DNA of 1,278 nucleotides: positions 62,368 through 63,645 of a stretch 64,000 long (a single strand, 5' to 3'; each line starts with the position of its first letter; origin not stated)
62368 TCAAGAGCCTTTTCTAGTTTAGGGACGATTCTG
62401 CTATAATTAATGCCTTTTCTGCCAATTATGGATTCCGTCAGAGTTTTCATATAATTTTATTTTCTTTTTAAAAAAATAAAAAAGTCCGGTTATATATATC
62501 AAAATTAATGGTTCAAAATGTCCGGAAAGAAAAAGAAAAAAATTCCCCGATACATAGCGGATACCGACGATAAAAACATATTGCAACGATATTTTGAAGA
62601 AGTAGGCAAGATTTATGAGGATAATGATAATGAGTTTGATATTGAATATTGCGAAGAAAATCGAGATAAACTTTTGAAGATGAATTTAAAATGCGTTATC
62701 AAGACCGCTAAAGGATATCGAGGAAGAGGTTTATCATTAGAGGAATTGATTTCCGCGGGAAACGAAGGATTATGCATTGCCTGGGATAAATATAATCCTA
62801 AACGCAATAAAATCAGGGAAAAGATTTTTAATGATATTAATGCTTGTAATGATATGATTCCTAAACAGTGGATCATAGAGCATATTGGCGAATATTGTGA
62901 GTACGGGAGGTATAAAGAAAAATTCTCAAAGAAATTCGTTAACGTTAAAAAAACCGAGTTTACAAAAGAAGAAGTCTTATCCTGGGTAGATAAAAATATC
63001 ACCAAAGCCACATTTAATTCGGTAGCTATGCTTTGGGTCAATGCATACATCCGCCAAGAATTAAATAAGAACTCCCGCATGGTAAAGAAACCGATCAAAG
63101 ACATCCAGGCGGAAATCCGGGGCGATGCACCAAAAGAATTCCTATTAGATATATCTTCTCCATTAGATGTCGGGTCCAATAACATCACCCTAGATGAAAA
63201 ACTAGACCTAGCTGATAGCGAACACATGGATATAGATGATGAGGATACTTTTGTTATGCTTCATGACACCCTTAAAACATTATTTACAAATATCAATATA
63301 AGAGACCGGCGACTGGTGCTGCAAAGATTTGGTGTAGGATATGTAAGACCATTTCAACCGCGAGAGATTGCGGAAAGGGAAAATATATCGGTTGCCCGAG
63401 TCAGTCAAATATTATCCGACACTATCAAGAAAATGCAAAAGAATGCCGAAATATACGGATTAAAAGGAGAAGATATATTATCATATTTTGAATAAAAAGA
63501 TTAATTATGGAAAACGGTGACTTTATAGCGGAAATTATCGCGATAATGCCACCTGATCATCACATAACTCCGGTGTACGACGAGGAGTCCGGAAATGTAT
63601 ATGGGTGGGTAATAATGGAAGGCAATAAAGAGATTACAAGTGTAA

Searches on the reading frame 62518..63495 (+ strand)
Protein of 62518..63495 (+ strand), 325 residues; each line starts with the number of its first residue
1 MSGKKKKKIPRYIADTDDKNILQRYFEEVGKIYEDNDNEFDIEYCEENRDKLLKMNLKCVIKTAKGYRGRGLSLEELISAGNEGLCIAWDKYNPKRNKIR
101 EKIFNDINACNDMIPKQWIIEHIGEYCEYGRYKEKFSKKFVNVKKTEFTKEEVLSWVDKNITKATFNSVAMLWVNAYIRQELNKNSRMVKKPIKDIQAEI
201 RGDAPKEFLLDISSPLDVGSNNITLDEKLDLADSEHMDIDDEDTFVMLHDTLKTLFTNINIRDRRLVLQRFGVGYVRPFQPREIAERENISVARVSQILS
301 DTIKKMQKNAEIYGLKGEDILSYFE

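Call 3: search_protein_families(library=pfam, proteins=[window:62518-63495:+], max_evalue=0.1)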
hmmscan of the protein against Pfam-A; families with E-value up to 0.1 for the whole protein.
window:62518-63495:+ (325 aa): 2 families
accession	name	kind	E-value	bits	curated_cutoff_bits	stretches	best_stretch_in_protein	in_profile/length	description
PF04545.22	Sigma70_r4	-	4e-05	23.5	24.1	1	262-308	8-50/50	Sigma-70, region 4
PF04542.20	Sigma70_r2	-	4.9e-05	23.5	24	1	53-98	2-48/71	Sigma-70 region 2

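Call 4: search_protein_families(library=phrogs, proteins=[window:62518-63495:+], max_evalue=0.01)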
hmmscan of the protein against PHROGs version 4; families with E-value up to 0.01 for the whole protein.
window:62518-63495:+ (325 aa): 1 family
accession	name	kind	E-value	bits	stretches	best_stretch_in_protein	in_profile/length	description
phrog_351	-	transcription regulation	1e-20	74.9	1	46-308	502-724/928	RNA polymerase sigma factor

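Call 12: search_dna_similar(query=window:62518-63495:+, collection=phages, mode=protein, max_rows=25, max_evalue=0.001)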
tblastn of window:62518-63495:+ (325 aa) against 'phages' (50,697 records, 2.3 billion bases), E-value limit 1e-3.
Records with a match: 4; places in all: 4; records where one place covers at least 80% of the query: 3.
Best place of each record, by identity: <60% 4.
By first word of the organism name: Salmonella 2; Bacteriophage 2.
By host as written in the record: - 2; Homo sapiens 1; Salmonella enterica subsp. enterica serovar Typhimurium ATCC 14028 1.
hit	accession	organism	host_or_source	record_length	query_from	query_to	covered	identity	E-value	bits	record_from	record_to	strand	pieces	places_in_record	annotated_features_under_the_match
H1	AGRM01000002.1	Salmonella enterica subsp. houtenae str. ATCC BAA-1581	Homo sapiens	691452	48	315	82%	23.7%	2e-5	52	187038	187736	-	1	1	RNA polymerase sigma factor RpoS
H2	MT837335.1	Bacteriophage sp.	human fecal samples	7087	25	307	87%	21.3%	4e-7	57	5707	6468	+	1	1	record has no annotation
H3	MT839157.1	Bacteriophage sp.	human fecal samples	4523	25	307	87%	20.6%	1e-5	53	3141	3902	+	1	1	record has no annotation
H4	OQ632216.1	Salmonella phage Arash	Salmonella enterica subsp. enterica ...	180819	11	95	26%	34.7%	3e-4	49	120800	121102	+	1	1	RNA polymerase sigma factor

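Call 13: find_related_loci(query=window:62518-63495:+, collection=viral_contigs, flank=10000)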
Query window:62518-63495:+ (325 aa) in viral_contigs; peptide patterns used: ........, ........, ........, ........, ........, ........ (x = any residue, [..] = any of these).
13 stretches matched a pattern, but none encodes a relative of the query by tblastn (E <= 1e-3).

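Call 15: find_homologous_proteins(query=window:62518-63495:+, max_evalue=0.001)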
Query window:62518-63495:+ (325 aa): 398 proteins with E <= 0.001 among 1619 candidates; the best 120 are listed.
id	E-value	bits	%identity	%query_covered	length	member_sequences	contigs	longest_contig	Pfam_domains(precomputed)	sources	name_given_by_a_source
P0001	3.8e-210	715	98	100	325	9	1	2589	-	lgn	-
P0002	2.5e-202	689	95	98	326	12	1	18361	PF04545.23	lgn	-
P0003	3.1e-191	652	90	100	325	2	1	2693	-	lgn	-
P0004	8.2e-189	644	88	99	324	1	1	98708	PF04542.21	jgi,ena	-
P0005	4.2e-180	616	83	99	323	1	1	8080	PF04545.23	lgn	-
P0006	9.6e-163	559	77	98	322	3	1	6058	PF04545.23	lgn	-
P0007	4.7e-161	553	75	99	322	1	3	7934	PF04545.23,PF04542.21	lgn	-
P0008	9.7e-100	352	53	94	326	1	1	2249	-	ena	-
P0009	5.2e-99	349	54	93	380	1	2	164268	-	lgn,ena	-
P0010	2.6e-97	344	53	96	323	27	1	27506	-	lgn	-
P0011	2.1e-95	338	51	93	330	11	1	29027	PF04545.23,PF04542.21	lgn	-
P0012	3.7e-95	337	52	96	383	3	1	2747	PF04542.21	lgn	-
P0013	4.1e-95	337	51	93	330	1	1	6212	PF04545.23,PF04542.21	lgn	-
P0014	1.0e-94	335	48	95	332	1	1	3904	PF04542.21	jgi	jgi:DNA-directed RNA polymerase sigma subunit (sigma70/sigma32)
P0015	4.9e-94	333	50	95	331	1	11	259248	PF04545.23,PF04542.21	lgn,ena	-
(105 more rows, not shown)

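Call 16: find_encoding_contigs(protein=P0004, flank=10000, max_places=3)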
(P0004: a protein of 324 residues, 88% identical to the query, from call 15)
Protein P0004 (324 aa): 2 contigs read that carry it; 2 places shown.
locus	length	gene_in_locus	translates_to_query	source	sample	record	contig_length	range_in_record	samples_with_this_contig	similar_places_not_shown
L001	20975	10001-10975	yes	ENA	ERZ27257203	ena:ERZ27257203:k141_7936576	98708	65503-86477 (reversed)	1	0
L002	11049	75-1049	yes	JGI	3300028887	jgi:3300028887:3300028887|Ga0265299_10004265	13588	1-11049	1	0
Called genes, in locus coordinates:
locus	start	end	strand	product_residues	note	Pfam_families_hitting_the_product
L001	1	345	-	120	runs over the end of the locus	-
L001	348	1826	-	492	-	-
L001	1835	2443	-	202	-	-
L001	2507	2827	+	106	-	PF10544:T5orf172, PF13455:MUG113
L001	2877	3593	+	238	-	PF00149:Metallophos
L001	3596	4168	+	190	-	-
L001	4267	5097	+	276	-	PF00722:Glyco_hydro_16, PF26113:GH16_XgeA (faint)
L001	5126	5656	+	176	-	-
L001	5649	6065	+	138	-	-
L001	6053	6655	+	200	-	-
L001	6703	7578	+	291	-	PF04055:Radical_SAM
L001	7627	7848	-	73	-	-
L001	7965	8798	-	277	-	-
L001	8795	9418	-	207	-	-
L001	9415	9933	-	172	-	PF18836:B_solenoid_ydck (faint)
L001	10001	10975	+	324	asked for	PF04542:Sigma70_r2 (weak)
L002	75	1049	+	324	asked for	PF04542:Sigma70_r2 (weak)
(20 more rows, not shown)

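Call 17: find_encoding_contigs(protein=P0009, flank=10000, max_places=3)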
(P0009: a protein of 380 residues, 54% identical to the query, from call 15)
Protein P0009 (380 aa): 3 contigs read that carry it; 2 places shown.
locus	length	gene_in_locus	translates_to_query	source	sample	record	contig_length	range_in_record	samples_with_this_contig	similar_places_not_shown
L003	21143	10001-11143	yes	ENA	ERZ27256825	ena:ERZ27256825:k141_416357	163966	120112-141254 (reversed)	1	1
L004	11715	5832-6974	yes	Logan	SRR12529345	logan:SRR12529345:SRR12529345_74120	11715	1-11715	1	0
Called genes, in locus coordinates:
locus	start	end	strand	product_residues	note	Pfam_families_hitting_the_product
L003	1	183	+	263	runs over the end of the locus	-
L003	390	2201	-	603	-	PF07068:Gp23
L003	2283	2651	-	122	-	-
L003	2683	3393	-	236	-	-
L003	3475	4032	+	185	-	PF02075:RuvC (weak)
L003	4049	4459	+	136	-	-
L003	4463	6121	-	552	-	PF08443:RimK, PF02955:GSH-S_ATP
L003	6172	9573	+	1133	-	PF00270:DEAD (weak)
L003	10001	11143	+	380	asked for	-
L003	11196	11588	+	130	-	-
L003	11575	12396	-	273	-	-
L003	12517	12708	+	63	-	-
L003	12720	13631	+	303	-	PF02511:Thy1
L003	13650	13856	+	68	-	-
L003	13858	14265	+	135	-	PF19174:DUF5856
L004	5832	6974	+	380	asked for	-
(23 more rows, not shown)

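Call 27: search_solved_structures(query=window:62518-63495:+, max_evalue=0.01, show_alignments=1)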
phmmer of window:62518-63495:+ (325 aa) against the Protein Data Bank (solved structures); distinct sequences matched with E-value up to 0.01: 63 (the best 60 are shown).
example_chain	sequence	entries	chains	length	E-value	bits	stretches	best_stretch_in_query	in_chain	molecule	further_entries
5ipl_F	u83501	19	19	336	1.7e-09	40.6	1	48-97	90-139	RNA polymerase sigma factor RpoS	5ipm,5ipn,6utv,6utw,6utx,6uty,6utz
6omf_F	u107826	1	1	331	1.8e-09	40.4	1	48-97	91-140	RNA polymerase sigma factor RpoS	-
6kj6_F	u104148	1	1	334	1.9e-09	40.4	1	48-97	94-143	RNA polymerase sigma factor RpoS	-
7f0r_F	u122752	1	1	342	2.4e-09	40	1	48-97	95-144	RNA polymerase sigma factor RpoS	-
7vf9_F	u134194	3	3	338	3.7e-09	39.4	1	48-97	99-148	RNA polymerase sigma factor RpoS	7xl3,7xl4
7pp4_f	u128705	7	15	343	5.2e-09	38.9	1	46-93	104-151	RNA polymerase sigma factor SigB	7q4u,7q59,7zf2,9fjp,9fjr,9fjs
6uu8_FFF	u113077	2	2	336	7e-09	38.5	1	48-97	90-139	RNA polymerase sigma factor RpoS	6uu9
8k60_F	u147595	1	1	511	1.7e-08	37.2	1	48-93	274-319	RNA polymerase principal sigma factor HrdB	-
8dy9_F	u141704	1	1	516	1.7e-08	37.2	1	48-93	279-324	RNA polymerase sigma factor SigA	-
8dy7_F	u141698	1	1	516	1.7e-08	37.2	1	48-93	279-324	RNA polymerase sigma factor SigA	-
7vpd_F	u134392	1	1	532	2e-08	37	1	48-93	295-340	RNA polymerase sigma factor SigA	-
7vpz_F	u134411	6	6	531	2e-08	37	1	48-93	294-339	RNA polymerase principal sigma factor HrdB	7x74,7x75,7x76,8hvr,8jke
8gzg_F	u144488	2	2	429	5.5e-08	35.6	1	4-96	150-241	RNA polymerase sigma factor SigA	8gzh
6n4c_F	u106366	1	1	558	7.7e-08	35.1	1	48-96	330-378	RNA polymerase sigma factor RpoD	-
5tw1_F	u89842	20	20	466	2.3e-07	33.5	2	47-93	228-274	RNA polymerase sigma factor SigA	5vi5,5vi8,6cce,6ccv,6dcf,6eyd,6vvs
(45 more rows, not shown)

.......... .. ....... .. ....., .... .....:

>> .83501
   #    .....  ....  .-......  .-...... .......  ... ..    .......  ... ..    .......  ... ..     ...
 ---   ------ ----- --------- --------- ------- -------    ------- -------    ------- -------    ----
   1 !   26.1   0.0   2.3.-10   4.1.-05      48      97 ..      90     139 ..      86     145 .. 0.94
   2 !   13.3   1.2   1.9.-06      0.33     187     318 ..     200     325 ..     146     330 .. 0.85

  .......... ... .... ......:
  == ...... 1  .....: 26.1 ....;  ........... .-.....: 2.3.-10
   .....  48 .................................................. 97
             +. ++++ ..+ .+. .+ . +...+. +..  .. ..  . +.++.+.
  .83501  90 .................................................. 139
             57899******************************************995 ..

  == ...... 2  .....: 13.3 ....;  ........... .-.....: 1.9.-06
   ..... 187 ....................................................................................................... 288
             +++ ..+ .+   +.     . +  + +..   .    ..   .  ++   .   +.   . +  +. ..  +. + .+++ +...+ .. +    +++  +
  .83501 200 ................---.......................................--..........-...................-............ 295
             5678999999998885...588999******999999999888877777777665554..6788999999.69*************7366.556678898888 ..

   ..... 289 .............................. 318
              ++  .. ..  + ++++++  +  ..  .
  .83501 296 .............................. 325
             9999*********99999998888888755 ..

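Call 71: find_related_loci(query=A3, collection=viral_contigs, flank=10000)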
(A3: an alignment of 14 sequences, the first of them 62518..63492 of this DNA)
Query A3 (325 aa) in viral_contigs; peptide patterns used: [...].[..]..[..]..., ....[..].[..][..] (x = any residue, [..] = any of these).
55 stretches matched a pattern; 20 encode a relative of the query (tblastn E <= 1e-3); 19 distinct loci.
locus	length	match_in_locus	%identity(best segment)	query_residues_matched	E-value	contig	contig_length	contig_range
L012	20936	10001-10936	48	13-325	1e-96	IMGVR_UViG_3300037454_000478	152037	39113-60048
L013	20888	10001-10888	44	19-315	4e-79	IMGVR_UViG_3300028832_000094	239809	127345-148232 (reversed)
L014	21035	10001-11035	40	9-321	9e-78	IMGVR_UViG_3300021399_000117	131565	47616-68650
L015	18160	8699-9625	44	22-325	4e-76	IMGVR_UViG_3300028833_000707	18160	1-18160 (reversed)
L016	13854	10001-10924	43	12-321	6e-74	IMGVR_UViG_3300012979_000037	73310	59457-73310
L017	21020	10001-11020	38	9-315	1e-73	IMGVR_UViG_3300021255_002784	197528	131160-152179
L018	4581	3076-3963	43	22-314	2e-73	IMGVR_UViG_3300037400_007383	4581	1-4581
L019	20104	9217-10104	42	22-313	1e-71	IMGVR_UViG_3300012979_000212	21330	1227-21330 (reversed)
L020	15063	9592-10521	43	22-325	4e-71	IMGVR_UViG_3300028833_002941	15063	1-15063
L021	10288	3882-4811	43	22-325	4e-71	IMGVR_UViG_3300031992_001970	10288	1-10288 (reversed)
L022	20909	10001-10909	42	16-318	4e-71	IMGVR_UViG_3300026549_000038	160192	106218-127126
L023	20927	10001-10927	42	15-315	5e-71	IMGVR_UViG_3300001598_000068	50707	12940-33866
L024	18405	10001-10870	39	15-315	3e-65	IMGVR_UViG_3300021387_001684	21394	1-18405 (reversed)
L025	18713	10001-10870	39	15-315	3e-65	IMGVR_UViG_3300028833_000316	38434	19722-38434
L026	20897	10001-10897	38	15-315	2e-64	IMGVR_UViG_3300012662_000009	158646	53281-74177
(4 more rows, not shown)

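Call 80: find_related_loci(query=A3, collection=genome_contigs, flank=3000)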
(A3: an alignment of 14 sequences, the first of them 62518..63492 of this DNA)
Query A3 (325 aa) in genome_contigs; peptide patterns used: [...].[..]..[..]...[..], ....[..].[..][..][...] (x = any residue, [..] = any of these).
47 stretches matched a pattern; 2 encode a relative of the query (tblastn E <= 1e-3); 2 distinct loci.
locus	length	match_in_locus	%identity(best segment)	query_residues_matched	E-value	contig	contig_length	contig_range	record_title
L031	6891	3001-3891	40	20-318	9e-70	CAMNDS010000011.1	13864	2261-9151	MAG: uncultured Clostridia bacterium isolate SRR1222429_bin.86_metaWRAP_v1.3_MAG genome assembly, contig: NODE.11063_len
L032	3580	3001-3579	45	20-211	3e-49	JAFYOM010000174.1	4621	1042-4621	MAG: Parabacteroides sp. isolate RGIG7277 Water_buffalos_Cecum-4__c347000, whole genome shotgun sequence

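Call 92: search_protein_families(library=ncbifam, proteins=[window:62518-63495:+], max_evalue=0.01)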
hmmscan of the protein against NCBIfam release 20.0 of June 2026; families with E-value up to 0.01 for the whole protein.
window:62518-63495:+ (325 aa): 36 families (the best 25 are shown)
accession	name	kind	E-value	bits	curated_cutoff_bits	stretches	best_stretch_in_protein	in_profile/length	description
TIGR02937.1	sigma70-ECF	superfamily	2.4e-18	66.3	42.9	2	164-309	50-164/165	sigma-70 family RNA polymerase sigma factor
TIGR02394.1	rpoS_proteo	equivalog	4.9e-17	62.3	378.7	2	47-96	46-95/285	RNA polymerase sigma factor RpoS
NF004207.0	PRK05657.1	equivalog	1.6e-15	57.3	394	2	47-96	89-138/329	RNA polymerase sigma factor RpoS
TIGR02393.1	RpoD_Cterm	equivalog_domain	5.4e-15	55.7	354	2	49-96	2-49/238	RNA polymerase sigma factor RpoD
NF041931.2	MzaA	equivalog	9.4e-15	54.5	800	2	41-96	469-524/726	MZA anti-phage system associated sigma-70 family RNA polymerase sigma factor MzaA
TIGR02997.1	Sig70-cyanoRpoD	subfamily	1.2e-14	54.3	384.5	2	41-96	68-123/298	RNA polymerase sigma factor, RpoD/SigA family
TIGR02392.1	rpoH_proteo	equivalog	1.8e-14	54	323.1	1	48-97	36-85/270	RNA polymerase sigma factor RpoH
NF005143.0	PRK06596.1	subfamily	2.3e-13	50.3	241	1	39-97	36-98/285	RNA polymerase factor sigma-32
NF005785.0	PRK07598.1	equivalog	8.1e-13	48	554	2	43-96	171-224/415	RNA polymerase sigma factor SigC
NF005920.0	PRK07921.1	subfamily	2.2e-12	46.7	464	2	45-93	88-136/328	RNA polymerase sigma factor SigB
TIGR02846.1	spore_sigmaK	equivalog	3.3e-12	46.4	298.65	2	216-309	135-225/227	RNA polymerase sporulation sigma factor SigK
NF004471.0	PRK05803.1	subfamily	3.6e-12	46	252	2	217-309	138-227/235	RNA polymerase sporulation sigma factor SigK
NF004565.0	PRK05901.2-3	equivalog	5e-11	42.1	484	1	46-96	252-302/501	RNA polymerase sigma factor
NF004562.0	PRK05901.1-4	equivalog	8.4e-11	41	779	2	45-96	314-365/571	RNA polymerase sigma factor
TIGR02980.1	SigBFG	subfamily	1.2e-10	41.4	234.35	2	46-98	2-54/227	SigB/SigF/SigG family RNA polymerase sigma factor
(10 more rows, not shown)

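Call 98: predict_structure(alignment_id=A3)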
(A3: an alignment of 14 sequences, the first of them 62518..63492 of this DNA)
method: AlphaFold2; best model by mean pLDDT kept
length: 325 residues; sequences in the alignment: 14
mean_pLDDT: 67.9   pTM: 0.36
mean pLDDT of the five models: 67.9, 66.7, 62.0, 56.4, 55.9
residues with pLDDT >= 90: 57; 70-90: 83; 50-70: 121; < 50: 64
segments of 3 or more residues with pLDDT < 50: 1-17, 68-72, 182-193, 205-212, 217-220, 229-241
pLDDT, mean of each block of 10 residues (from residue 1): 35 45 62 66 62 69 60 57 64 58 87 93 75 84 93 87 63 62 41 50 50 48 49 39 66 88 87 75 88 94 92 82 67
secondary structure, 60 per line:
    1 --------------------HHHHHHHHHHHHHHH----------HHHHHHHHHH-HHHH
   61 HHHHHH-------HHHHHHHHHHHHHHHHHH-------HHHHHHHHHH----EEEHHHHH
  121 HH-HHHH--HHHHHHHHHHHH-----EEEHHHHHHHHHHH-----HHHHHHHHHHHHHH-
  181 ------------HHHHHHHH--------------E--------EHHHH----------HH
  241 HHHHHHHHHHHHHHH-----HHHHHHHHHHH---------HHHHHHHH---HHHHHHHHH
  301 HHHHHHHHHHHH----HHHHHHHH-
elements in order: H21-35 H46-55 H57-66 H74-91 H99-108 E113-115 H116-122 H124-127 H130-141 E147-149 H150-160 H166-179 H193-200 H225-228 H239-255 H261-271 H281-288 H292-312 H317-324

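Call 100: find_encoding_contigs(protein=P0007, flank=4000, max_places=1)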
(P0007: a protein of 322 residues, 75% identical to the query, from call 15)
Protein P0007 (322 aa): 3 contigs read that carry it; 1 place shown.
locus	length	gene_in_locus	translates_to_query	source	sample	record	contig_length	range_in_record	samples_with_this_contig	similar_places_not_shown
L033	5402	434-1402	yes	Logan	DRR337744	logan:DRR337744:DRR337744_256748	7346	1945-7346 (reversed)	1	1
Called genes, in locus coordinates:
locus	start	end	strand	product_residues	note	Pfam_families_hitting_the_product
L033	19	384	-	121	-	-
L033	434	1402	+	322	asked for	PF04542:Sigma70_r2 (faint), PF04545:Sigma70_r4 (weak)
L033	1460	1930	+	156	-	-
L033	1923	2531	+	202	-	-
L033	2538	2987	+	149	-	-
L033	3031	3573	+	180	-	-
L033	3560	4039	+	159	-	-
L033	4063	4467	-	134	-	-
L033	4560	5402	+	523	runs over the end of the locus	PF03477:ATP-cone, PF13597:NRDD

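Call 101: find_encoding_contigs(protein=P0005, flank=6000, max_places=1)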
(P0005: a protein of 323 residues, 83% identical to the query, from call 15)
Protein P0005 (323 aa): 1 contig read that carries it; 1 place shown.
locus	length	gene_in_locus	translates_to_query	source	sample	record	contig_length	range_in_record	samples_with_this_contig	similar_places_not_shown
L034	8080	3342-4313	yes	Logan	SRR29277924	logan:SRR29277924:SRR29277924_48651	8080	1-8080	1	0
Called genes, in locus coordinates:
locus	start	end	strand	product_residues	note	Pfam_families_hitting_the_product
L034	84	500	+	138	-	-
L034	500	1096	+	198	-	-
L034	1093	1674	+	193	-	PF00156:Pribosyltran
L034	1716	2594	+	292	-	PF13353:Fer4_12 (weak), PF04055:Radical_SAM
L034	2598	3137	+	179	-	-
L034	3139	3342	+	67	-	-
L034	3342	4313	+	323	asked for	PF04545:Sigma70_r4 (faint)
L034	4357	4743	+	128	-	-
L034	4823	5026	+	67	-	-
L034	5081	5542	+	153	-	-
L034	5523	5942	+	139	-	-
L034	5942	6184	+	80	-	-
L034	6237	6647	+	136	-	-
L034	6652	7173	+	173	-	-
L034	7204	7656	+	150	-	-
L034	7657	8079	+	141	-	?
